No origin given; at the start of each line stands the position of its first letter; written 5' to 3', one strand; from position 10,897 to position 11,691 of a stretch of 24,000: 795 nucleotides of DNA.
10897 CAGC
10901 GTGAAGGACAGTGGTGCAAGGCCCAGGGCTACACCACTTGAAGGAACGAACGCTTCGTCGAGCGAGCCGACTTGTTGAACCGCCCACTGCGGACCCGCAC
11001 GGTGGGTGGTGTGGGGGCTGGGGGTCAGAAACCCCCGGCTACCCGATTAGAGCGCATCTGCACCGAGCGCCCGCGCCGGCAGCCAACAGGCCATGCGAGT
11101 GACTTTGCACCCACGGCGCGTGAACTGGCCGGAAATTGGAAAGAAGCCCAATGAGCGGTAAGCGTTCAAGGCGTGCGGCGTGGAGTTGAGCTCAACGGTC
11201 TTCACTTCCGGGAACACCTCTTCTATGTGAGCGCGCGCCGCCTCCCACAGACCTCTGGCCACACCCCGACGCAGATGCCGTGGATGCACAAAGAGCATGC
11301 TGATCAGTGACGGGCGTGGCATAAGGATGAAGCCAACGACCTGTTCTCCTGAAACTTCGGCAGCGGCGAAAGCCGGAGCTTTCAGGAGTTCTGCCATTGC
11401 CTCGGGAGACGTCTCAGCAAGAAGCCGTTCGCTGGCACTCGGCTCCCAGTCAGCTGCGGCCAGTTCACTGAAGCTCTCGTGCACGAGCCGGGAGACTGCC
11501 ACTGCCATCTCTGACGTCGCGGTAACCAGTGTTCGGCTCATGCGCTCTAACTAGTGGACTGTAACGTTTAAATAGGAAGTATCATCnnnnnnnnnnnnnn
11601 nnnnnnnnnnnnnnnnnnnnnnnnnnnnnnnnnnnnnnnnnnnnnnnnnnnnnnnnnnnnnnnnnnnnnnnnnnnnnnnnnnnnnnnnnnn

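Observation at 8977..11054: Group II intron inserted in the R'' box of the first cassette's attC, antisense to the array (IIC-attC arrangement)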

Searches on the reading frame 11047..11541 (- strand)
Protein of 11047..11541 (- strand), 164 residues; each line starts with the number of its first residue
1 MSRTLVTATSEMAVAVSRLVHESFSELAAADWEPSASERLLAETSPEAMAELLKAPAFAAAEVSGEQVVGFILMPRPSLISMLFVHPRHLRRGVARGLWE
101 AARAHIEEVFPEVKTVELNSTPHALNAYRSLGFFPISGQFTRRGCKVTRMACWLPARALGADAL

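Call 8: search_protein_families(library=pfam, proteins=[window:11047-11541:-], max_evalue=0.01)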
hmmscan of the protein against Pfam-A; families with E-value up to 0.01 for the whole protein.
window:11047-11541:- (164 aa): 4 families
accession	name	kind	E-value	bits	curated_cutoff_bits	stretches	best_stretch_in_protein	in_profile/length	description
PF13673.13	Acetyltransf_10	-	5.5e-20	72.1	23.6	1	39-152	12-126/128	Acetyltransferase (GNAT) domain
PF00583.31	Acetyltransf_1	-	8.5e-08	32.9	20.7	1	27-133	7-116/116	Acetyltransferase (GNAT) family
PF13508.13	Acetyltransf_7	-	1.2e-07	32.5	27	1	61-133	8-82/84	Acetyltransferase (GNAT) domain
PF20871.2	KCTD1-15_CTD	-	0.0031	18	27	0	101-138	19-57/97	BTB/POZ domain-containing protein KCTD1/15, C-terminal domain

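Call 12: find_encoding_contigs(protein=window:11047-11541:-, flank=6000, max_places=10)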
Protein window:11047-11541:- (164 aa): 2 contigs read that carry it; 2 places shown.
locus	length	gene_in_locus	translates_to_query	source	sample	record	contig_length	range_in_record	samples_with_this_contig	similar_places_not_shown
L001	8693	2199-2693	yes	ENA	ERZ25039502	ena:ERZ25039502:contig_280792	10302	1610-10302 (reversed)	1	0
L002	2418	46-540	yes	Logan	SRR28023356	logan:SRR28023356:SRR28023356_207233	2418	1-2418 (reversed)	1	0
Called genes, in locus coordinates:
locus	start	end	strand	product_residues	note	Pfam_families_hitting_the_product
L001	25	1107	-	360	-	PF13495:Phage_int_SAM_4, PF00589:Phage_integrase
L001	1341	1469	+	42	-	-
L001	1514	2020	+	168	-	-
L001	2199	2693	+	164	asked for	PF00583:Acetyltransf_1, PF13673:Acetyltransf_10, PF13508:Acetyltransf_7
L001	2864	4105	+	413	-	PF05598:DUF772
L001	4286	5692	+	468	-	PF00665:rve, PF22483:Mu-transpos_C_2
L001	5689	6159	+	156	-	PF01695:IstB_IS21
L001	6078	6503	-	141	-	PF01695:IstB_IS21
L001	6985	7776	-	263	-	PF13683:rve_3 (weak), PF22483:Mu-transpos_C_2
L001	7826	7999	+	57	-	-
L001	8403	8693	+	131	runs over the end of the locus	PF01695:IstB_IS21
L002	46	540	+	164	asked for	PF00583:Acetyltransf_1, PF13673:Acetyltransf_10, PF13508:Acetyltransf_7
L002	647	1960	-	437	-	PF00078:RVT_1, PF08388:GIIM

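Call 31: search_solved_structures(query=L002:647-1960:-, max_evalue=0.001)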
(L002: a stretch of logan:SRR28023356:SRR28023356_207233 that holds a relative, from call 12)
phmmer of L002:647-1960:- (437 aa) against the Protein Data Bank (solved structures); distinct sequences matched with E-value up to 0.001: 31.
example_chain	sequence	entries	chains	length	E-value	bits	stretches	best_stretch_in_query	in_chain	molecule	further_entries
6ar1_A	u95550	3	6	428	1.5e-139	469.1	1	21-431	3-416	GsI-IIC RT | Trt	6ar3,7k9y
7uim_D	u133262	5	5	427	3.9e-117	395.3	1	18-429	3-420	Group II intron reverse transcriptase/maturase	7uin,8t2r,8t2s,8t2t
5hhl_A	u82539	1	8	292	5.4e-87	295.9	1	18-291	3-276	Retron-type reverse transcriptase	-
5hhj_A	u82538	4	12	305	3.6e-86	293.2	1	4-291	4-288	Retron-type reverse transcriptase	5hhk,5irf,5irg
6me0_C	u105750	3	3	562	3.8e-38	135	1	32-375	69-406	Maturase reverse transcriptase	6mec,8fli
5g2x_C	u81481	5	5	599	6.6e-38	134.2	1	21-240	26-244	GROUP II INTRON-ENCODED PROTEIN LTRA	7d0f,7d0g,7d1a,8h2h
7kft_D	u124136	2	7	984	7.8e-32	114.2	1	68-294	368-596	Cas6-RT-Cas1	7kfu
9ioa_A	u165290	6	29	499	8.9e-20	74.5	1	66-279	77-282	RNA-dependent DNA polymerase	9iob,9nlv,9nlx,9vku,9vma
8ub7_A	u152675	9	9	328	1e-14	57.8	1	56-294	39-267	Reverse transcriptase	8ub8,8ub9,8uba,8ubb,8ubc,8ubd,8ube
9d4s_A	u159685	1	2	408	6e-13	52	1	84-349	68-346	Group II intron-like 4 reverse transcriptase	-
9d5x_A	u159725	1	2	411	6e-13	52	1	84-349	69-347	Group II intron-like 4 reverse transcriptase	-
8bgj_A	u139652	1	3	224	5.6e-08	35.6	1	121-256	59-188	RNA-directed DNA polymerase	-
8gh6_A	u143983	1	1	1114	3e-07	33.2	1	42-279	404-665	Reverse transcriptase-like protein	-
9c0i_A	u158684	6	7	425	7.2e-07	31.9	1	201-313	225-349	Reverse transcriptase/maturase family protein | Antiviral reverse transcriptase Drt2 | RNA-dependent DNA polymerase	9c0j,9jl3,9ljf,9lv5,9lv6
9lje_A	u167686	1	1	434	7.7e-07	31.8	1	201-313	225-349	RNA-dependent DNA polymerase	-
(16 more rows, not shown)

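Call 32: find_homologous_proteins(query=L002:647-1960:-, max_evalue=1e-30)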
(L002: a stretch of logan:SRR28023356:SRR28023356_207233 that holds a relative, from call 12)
Query L002:647-1960:- (437 aa): 7999 proteins with E <= 1e-30 among 8000 candidates; the best 120 are listed.
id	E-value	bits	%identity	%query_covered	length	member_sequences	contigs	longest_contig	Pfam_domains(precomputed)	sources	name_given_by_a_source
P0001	3.4e-270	915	91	100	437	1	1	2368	PF00078.33,PF08388.17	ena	-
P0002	9.5e-270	913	91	100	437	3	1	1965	PF00078.33,PF08388.17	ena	-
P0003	7.0e-266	900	89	99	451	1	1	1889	PF00078.33,PF08388.17,PF00680.26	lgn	-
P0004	2.7e-265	898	90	99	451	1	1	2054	PF00078.33,PF08388.17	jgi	jgi:RNA-directed DNA polymerase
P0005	2.1e-264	895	89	99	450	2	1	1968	PF00078.33,PF08388.17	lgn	-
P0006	4.2e-264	894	90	99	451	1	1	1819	PF00078.33,PF08388.17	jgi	jgi:RNA-directed DNA polymerase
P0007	5.4e-263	891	89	99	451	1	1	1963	PF00078.33,PF08388.17,PF00680.26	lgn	-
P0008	7.3e-263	890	88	99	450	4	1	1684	PF00078.33,PF08388.17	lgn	-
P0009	1.1e-262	890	89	99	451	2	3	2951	PF00078.33,PF08388.17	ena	-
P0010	1.1e-262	890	88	99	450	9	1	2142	PF00078.33,PF08388.17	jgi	-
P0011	1.3e-262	890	89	99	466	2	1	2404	PF00078.33,PF08388.17,PF00680.26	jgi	jgi:RNA-directed DNA polymerase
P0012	1.3e-261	886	89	99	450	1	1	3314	PF00078.33,PF08388.17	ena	-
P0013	1.7e-261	886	88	100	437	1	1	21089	PF00078.33,PF08388.17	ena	-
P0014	2.0e-261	886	88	99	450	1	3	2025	PF00078.33,PF08388.17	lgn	-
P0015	4.5e-261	884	88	99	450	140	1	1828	PF00078.33,PF08388.17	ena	-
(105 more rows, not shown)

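Call 34: find_related_loci(query=L002:647-1960:-, collection=genome_contigs, flank=4000)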
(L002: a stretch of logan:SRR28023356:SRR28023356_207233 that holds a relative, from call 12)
Query L002:647-1960:- (437 aa) in genome_contigs; peptide patterns used: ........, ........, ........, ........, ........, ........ (x = any residue, [..] = any of these).
600 stretches matched a pattern (row limit reached: there are more); 579 encode a relative of the query (tblastn E <= 1e-3); the best 80 are kept; 80 distinct loci.
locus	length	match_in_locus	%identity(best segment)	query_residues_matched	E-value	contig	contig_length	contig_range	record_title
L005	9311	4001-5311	100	1-437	0e+0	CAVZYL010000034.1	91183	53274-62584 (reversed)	MAG: uncultured beta proteobacterium isolate MFD02134.bin.2.177 genome assembly, contig: contig_81144, whole genome shot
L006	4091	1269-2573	82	4-436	0e+0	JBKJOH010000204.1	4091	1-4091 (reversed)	MAG: Polaromonas sp. isolate ant_bin.403 k117_4605365, whole genome shotgun sequence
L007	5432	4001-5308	79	3-435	0e+0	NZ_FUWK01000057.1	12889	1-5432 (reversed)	Nitrosomonas europaea strain ATCC 25978, whole genome shotgun sequence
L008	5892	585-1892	79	3-435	0e+0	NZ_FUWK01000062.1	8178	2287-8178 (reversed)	Nitrosomonas europaea strain ATCC 25978, whole genome shotgun sequence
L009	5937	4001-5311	79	4-437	0e+0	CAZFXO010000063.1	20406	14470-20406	MAG TPA_asm: uncultured Dechloromonas sp. isolate binchicken_co269_117 genome assembly, contig: NODE_2353_length_20406_c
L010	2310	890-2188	79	4-435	0e+0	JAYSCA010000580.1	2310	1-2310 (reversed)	MAG: Ideonella sp. isolate XM6_XAHMGE1bin.5 NODE_32711_length_2310_cov_3.671553, whole genome shotgun sequence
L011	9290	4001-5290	80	9-436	0e+0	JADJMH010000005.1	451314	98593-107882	MAG: Candidatus Accumulibacter proximus isolate EsbW_18-Q3-R4-48_BATAC.285 tig00004813-10-4512910, whole genome shotgun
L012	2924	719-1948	80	28-437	0e+0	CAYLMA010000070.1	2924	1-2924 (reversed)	MAG TPA_asm: uncultured Sulfuricella sp. isolate SRP302447_co1_56 genome assembly, contig: NODE_108852_length_2924_cov_5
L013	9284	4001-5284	77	10-437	0e+0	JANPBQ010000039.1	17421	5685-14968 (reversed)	MAG: Betaproteobacteria bacterium isolate VAR_78_metabat_634 VAR_78_k141_1339051, whole genome shotgun sequence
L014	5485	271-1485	75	29-433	0e+0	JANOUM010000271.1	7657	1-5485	MAG: Rhodoferax sp. isolate VAR_39_metabat_138_sub VAR_39_k141_6351538, whole genome shotgun sequence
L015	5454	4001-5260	67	16-435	0e+0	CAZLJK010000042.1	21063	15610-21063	MAG TPA_asm: uncultured Sulfuricella sp. isolate SRP062349_co5_237 genome assembly, contig: NODE_728_length_21063_cov_47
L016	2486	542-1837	66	3-435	0e+0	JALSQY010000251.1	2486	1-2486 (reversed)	MAG: Methylothermaceae bacterium isolate 356-308_maxbin2_scaf2bin.122 356-308_scaffold_36335_c1, whole genome shotgun se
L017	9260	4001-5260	65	16-435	0e+0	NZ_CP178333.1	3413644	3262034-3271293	Ectothiorhodospira shaposhnikovii strain PHS-Q chromosome, complete genome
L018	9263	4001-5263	65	16-436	0e+0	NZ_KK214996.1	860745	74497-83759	Ectothiorhodospira haloalkaliphila ATCC 51935 EcthaDRAFT_EHB.2, whole genome shotgun sequence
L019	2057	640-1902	66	16-435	0e+0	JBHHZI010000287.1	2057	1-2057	MAG: Acidobacteriota bacterium isolate Maj_1_bin.40 NODE_40192_length_2057_cov_7.696803, whole genome shotgun sequence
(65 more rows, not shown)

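Call 42: search_dna_similar(query=L002:647-1960:-, collection=plasmids, mode=protein, max_rows=25, max_evalue=1e-50)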
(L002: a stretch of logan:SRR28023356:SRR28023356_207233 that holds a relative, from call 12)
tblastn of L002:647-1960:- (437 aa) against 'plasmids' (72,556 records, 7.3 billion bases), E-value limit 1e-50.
Records with a match: 970; places in all: 1165; records where one place covers at least 80% of the query: 823.
Best place of each record, by identity: 60-80% 1; <60% 969.
By first word of the organism name: Klebsiella 244; Escherichia 195; Sinorhizobium 75; Pseudomonas 47; Shigella 38; Citrobacter 28; Enterobacter 27; Lactiplantibacillus 21; Streptomyces 20; Leptospira 19; and 77 more.
By predicted mobility (MOB-suite, as given by PLSDB): conjugative 485; non-mobilizable 297; mobilizable 188.
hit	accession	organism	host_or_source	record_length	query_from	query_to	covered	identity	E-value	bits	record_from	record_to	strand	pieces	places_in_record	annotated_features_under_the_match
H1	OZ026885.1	Candidatus Methylocalor cossyra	-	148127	3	435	99%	64.1%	7e-160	591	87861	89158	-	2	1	putative Protein YkfC | protein of unknown function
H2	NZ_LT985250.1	Escherichia coli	-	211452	2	431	98%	58.4%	2e-166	525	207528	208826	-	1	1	ltrA: group II intron reverse transcriptase/maturase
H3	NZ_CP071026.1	Enterobacter hormaechei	Homo sapiens,Chromosome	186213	2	431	98%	58.4%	3e-166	525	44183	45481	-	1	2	ltrA: group II intron reverse transcriptase/maturase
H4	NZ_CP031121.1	Providencia huaxiensis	Homo sapiens,Culture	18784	2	431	98%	58.2%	8e-166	523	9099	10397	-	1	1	ltrA: group II intron reverse transcriptase/maturase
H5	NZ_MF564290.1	Pseudomonas putida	-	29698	2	431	98%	58.2%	9e-166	523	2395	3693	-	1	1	ltrA: group II intron reverse transcriptase/maturase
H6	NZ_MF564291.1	Pseudomonas putida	-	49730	2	431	98%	58.2%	9e-166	523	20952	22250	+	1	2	ltrA: group II intron reverse transcriptase/maturase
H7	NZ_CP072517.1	Klebsiella quasipneumoniae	swine,genomic assembly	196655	2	431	98%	58.2%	9e-166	523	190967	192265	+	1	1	ltrA: group II intron reverse transcriptase/maturase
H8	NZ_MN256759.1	Escherichia coli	-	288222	2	431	98%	58.2%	9e-166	523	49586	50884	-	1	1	ltrA: group II intron reverse transcriptase/maturase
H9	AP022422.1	Klebsiella sp. STW0522-44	-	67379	16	431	95%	58.5%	1e-159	506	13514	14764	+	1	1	group II intron reverse transcriptase/maturase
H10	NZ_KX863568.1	Citrobacter freundii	environmental; wetland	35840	16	431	95%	58.3%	4e-159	504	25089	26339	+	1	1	ltrA: group II intron reverse transcriptase/maturase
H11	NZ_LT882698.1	Klebsiella pneumoniae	Homo sapiens,urine sample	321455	16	431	95%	58.3%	4e-159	504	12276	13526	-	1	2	ltrA: group II intron reverse transcriptase/maturase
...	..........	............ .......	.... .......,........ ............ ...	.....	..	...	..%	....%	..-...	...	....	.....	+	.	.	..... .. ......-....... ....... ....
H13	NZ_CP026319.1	Vibrio campbellii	culture,Bay of Bengal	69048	5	429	97%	56.5%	2e-156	496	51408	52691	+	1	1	ltrA: group II intron reverse transcriptase/maturase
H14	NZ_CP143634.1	Shewanella xiamenensis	-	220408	16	429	95%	57.8%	3e-159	505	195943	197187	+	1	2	ltrA: group II intron reverse transcriptase/maturase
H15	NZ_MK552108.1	Klebsiella pneumoniae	Homo sapiens,blood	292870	16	429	95%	57.8%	3e-159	505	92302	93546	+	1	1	ltrA: group II intron reverse transcriptase/maturase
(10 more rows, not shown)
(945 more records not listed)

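Call 43: get_annotated_region(hit=H5, flank=3500)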
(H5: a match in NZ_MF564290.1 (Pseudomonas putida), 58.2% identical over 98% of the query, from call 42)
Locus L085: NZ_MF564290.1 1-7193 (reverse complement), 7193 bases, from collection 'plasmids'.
description: Pseudomonas putida strain KSS435 plasmid pVIM_Pse-KSS435, complete sequence
organism: Pseudomonas putida (NCBI taxid 303)
taxonomy: Bacteria; Pseudomonadota; Gammaproteobacteria; Pseudomonadales; Pseudomonadaceae; Pseudomonas; Pseudomonas putida
host: -; source: -; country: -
typing (MOB-suite, as given by PLSDB): conjugative; relaxase MOBQ; mating-pair formation MPF_T
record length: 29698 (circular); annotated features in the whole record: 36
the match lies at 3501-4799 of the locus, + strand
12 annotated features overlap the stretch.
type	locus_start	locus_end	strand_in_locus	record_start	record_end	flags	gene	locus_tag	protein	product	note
CDS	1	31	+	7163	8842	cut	-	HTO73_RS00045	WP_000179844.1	Mu transposase C-terminal domain-containing protein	GO:0015074 - DNA integration [Evidence IEA]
CDS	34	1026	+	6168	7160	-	-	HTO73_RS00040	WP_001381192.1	TniB family NTP-binding protein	-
CDS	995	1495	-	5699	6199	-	-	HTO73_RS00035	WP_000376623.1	GNAT family N-acetyltransferase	-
predicted_resistance_gene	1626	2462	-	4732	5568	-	sul1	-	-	sulfonamide-resistant dihydropteroate synthase Sul1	predicted by amrfinderplus; class SULFONAMIDE; identity 100.0%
CDS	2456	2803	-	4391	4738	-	-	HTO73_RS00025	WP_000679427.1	quaternary ammonium compound efflux SMR transporter QacE delta 1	-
predicted_resistance_gene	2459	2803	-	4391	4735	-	qacEdelta1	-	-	quaternary ammonium compound efflux SMR transporter QacE delta 1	predicted by amrfinderplus; class QUATERNARY AMMONIUM; identity 100.0%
CDS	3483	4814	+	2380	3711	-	ltrA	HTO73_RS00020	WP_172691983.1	group II intron reverse transcriptase/maturase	GO:0000373 - Group II intron splicing [Evidence IEA]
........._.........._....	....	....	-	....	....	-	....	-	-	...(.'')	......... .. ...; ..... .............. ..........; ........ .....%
predicted_resistance_gene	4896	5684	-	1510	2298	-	aadA1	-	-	ANT(3'')-Ia family aminoglycoside nucleotidyltransferase AadA1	predicted by amrfinderplus; class AMINOGLYCOSIDE; identity 100.0%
CDS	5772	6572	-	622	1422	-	-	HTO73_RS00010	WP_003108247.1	subclass B1 metallo-beta-lactamase VIM-2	-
predicted_resistance_gene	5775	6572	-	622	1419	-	blaVIM-2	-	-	subclass B1 metallo-beta-lactamase VIM-2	predicted by amrfinderplus; class BETA-LACTAM; identity 100.0%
predicted_resistance_gene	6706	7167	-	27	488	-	aac(3)-If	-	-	aminoglycoside N-acetyltransferase AAC(3)-If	predicted by amrfinderplus; class AMINOGLYCOSIDE; identity 100.0%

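Call 44: get_annotated_region(hit=H10, flank=3500)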
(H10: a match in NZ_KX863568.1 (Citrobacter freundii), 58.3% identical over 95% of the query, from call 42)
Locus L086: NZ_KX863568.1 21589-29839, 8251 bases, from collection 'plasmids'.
description: Citrobacter freundii strain AtetA plasmid pLNU-11, complete sequence
organism: Citrobacter freundii (NCBI taxid 546)
taxonomy: Bacteria; Pseudomonadota; Gammaproteobacteria; Enterobacterales; Enterobacteriaceae; Citrobacter; Citrobacter freundii
host: -; source: environmental; wetland; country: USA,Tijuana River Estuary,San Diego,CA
typing (MOB-suite, as given by PLSDB): mobilizable; replicon IncP; relaxase MOBQ
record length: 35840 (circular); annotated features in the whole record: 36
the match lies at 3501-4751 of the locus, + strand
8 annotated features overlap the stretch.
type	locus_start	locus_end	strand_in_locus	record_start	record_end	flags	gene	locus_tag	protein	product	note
CDS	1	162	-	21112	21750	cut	-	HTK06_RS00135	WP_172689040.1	ParA family protein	-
CDS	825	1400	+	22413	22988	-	-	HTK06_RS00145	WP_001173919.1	recombinase family protein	GO:0006310 - DNA recombination [Evidence IEA]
CDS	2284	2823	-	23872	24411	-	-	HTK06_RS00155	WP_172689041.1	hypothetical protein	-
CDS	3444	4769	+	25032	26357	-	ltrA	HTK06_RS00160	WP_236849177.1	group II intron reverse transcriptase/maturase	GO:0000373 - Group II intron splicing [Evidence IEA]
CDS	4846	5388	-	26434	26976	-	-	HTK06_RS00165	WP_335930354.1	DUF4326 domain-containing protein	-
CDS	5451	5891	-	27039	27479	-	-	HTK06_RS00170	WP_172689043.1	DUF488 domain-containing protein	-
CDS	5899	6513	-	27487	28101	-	-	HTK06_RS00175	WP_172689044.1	hypothetical protein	-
CDS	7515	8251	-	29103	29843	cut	-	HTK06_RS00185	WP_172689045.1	hypothetical protein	-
